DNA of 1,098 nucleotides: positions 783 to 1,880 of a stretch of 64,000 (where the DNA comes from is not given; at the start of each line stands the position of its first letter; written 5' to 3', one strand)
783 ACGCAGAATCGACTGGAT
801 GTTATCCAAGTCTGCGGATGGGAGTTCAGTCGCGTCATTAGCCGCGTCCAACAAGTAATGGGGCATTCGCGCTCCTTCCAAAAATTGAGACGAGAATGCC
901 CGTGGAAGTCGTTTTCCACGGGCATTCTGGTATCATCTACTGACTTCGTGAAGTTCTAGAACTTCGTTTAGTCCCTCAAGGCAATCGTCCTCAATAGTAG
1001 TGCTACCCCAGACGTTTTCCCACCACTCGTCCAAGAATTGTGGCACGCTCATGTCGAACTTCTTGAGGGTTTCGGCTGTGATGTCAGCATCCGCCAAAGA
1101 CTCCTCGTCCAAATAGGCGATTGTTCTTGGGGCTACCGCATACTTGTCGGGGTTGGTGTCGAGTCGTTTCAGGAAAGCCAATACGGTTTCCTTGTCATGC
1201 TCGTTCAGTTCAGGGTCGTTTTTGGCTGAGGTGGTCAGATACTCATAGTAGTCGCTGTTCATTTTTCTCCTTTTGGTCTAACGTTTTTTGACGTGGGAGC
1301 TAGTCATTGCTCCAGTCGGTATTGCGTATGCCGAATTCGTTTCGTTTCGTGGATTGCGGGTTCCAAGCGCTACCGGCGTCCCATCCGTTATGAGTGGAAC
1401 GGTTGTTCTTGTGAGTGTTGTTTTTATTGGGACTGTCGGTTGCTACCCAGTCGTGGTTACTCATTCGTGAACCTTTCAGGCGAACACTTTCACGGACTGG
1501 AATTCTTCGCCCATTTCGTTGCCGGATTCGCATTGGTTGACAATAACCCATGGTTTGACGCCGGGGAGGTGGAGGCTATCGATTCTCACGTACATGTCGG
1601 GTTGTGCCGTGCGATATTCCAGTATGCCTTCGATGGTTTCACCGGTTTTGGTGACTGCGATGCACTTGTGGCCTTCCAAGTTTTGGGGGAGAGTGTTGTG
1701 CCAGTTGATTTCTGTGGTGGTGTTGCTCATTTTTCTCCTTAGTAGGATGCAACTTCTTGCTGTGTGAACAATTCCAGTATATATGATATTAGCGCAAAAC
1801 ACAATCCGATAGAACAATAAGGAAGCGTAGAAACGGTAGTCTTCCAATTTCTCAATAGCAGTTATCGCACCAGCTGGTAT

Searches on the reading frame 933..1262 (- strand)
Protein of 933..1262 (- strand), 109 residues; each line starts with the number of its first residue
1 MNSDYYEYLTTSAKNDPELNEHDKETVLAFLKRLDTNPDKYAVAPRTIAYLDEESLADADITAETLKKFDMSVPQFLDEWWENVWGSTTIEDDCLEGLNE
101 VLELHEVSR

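Call 47: search_protein_families(library=pfam, proteins=[window:933-1262:-], max_evalue=0.1)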
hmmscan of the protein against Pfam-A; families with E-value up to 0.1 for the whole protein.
window:933-1262:- (109 aa): 2 families
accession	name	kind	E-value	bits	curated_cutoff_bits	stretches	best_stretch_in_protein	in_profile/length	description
PF19975.5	DO-GTPase1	-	0.079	12.7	27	1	18-100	27-107/271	Double-GTPase 1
PF05448.18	AXE1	-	0.081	12.1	21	1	21-58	223-260/321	Acetyl xylan esterase (AXE1)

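Call 75: search_protein_families(library=phrogs, proteins=[window:933-1262:-], max_evalue=0.01)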
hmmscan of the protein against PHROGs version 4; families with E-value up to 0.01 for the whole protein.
window:933-1262:- (109 aa): 0 families

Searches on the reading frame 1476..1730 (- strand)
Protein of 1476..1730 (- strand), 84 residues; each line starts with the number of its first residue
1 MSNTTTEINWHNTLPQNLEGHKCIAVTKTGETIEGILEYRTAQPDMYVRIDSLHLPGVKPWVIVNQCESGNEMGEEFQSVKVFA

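Call 47: search_protein_families(library=pfam, proteins=[window:1476-1730:-], max_evalue=0.1)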
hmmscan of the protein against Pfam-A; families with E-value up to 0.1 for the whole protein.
window:1476-1730:- (84 aa): 1 family
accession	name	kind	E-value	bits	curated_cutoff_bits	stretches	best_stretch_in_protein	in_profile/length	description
PF14438.12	SM-ATX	-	0.045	14.4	29.8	1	17-42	10-35/81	Ataxin 2 SM domain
